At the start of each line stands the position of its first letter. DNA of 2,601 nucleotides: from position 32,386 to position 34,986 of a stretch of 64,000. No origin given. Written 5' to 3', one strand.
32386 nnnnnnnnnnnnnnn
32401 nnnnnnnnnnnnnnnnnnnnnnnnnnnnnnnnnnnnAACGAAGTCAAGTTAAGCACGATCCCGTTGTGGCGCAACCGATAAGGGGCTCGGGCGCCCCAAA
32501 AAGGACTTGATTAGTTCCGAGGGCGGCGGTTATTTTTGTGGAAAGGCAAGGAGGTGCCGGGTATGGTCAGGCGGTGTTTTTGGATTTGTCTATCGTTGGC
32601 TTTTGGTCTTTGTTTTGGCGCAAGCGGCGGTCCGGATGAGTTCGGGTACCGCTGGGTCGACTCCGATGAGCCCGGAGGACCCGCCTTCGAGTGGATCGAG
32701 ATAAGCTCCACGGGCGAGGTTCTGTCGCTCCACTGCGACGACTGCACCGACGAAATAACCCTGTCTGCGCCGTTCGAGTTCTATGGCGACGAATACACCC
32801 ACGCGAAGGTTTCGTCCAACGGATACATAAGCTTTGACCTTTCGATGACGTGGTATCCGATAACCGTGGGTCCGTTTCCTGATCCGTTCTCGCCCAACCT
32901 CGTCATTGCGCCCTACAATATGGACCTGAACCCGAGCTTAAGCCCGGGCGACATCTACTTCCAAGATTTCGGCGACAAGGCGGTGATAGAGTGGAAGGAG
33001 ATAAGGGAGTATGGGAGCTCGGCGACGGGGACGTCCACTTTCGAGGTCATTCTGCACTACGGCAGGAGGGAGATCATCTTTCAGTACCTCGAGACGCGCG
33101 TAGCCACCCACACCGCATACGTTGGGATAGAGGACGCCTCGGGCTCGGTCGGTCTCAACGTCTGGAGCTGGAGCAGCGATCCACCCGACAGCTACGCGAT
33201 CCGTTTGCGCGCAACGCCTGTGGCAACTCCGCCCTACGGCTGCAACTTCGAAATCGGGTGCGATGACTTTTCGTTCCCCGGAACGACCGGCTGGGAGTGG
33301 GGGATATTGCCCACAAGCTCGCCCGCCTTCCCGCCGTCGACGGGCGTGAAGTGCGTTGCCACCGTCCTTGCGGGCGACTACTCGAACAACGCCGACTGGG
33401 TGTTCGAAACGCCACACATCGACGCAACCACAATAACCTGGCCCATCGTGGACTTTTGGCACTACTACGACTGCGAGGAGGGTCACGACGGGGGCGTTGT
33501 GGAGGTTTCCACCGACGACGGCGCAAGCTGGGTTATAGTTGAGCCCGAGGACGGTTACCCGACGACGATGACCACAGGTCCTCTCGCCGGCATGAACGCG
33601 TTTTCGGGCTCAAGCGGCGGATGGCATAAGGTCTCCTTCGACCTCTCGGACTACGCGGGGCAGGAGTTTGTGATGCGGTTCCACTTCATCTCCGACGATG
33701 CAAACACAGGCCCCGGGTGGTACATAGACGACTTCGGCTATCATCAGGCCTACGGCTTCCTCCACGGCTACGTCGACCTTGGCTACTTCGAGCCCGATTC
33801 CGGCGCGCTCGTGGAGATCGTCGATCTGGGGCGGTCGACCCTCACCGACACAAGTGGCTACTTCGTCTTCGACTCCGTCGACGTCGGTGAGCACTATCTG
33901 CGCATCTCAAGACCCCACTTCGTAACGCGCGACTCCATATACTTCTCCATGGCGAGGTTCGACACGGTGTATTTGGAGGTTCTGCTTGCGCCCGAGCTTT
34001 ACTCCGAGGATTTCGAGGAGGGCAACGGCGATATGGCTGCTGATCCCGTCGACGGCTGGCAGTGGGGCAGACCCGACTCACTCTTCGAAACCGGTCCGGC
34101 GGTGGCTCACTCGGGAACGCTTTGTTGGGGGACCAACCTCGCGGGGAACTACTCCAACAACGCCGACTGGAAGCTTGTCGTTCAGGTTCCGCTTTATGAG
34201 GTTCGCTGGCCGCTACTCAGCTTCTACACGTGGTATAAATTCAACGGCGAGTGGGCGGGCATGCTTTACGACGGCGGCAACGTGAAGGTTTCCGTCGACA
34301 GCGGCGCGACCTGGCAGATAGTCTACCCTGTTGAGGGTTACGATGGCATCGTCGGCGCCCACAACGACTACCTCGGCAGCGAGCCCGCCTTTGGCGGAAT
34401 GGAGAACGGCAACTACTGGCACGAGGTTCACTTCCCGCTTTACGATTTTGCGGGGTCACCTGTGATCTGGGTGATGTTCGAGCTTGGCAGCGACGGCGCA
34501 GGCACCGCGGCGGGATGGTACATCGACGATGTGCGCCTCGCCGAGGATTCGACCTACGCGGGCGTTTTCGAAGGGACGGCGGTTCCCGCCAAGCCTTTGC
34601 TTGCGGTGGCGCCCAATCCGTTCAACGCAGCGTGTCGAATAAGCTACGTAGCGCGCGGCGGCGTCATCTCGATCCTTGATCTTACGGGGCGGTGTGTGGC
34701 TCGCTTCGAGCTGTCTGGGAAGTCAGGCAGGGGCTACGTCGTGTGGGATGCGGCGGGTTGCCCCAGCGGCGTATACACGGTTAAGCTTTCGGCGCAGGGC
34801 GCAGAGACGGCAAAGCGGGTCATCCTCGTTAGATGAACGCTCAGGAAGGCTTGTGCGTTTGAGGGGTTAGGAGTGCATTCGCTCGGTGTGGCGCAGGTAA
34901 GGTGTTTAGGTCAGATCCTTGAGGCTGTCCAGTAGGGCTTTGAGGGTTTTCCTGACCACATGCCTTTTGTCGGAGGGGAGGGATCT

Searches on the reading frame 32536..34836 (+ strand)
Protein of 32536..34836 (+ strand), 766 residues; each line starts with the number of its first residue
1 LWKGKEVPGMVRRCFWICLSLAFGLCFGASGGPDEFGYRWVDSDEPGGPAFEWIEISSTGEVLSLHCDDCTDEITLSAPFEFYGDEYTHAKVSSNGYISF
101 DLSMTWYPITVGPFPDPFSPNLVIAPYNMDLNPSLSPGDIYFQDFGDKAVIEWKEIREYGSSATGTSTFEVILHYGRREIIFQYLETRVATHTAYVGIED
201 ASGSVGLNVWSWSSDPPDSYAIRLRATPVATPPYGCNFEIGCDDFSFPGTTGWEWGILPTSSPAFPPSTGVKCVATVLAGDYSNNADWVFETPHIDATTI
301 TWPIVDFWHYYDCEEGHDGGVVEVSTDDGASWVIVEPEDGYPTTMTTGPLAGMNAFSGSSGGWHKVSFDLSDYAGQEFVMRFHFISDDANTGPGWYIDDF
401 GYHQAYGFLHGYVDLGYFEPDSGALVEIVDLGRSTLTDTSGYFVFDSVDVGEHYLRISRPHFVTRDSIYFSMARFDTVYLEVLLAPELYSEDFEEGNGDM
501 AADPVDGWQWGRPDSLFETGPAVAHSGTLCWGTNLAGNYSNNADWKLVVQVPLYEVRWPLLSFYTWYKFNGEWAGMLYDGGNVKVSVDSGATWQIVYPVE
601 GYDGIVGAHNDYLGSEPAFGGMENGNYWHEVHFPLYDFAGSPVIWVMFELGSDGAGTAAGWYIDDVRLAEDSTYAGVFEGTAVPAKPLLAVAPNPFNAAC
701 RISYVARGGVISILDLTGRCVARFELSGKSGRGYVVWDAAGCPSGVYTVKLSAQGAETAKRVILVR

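Call 22: search_protein_families(library=pfam, proteins=[window:32536-34836:+], max_evalue=0.001)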
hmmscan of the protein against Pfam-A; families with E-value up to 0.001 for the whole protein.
window:32536-34836:+ (766 aa): 4 families
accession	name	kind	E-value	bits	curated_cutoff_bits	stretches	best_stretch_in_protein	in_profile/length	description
PF20773.4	InhA-like_MAM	-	5.4e-17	62.4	26.9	2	292-400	55-160/191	Immune inhibitor A-like, MAM domain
PF13620.12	CarboxypepD_reg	-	4.1e-08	33.9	32.3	1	420-470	13-67/82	Carboxypeptidase regulatory-like domain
PF21471.3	Reelin_subrepeat-B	-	9.2e-06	25.9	27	0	305-400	40-124/127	Reelin subrepeat B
PF18962.6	Por_Secre_tail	-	2.2e-05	25.1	27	1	693-763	3-74/75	Secretion system C-terminal sorting domain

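Call 47: search_protein_families(library=ncbifam, proteins=[window:32536-34836:+], max_evalue=0.0001)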
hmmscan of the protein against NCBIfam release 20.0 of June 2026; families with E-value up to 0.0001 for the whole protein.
window:32536-34836:+ (766 aa): 2 families
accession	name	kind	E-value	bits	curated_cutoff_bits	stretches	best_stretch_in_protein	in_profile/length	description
NF038111.1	rhom_dep_M36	equivalog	3e-21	74.7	1700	2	286-400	1037-1161/1315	rhombosortase-dependent M36 family metallopeptidase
NF038112.1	myxo_dep_M36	subfamily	1.6e-20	72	1500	2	276-402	1022-1166/1604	myxosortase-dependent M36 family metallopeptidase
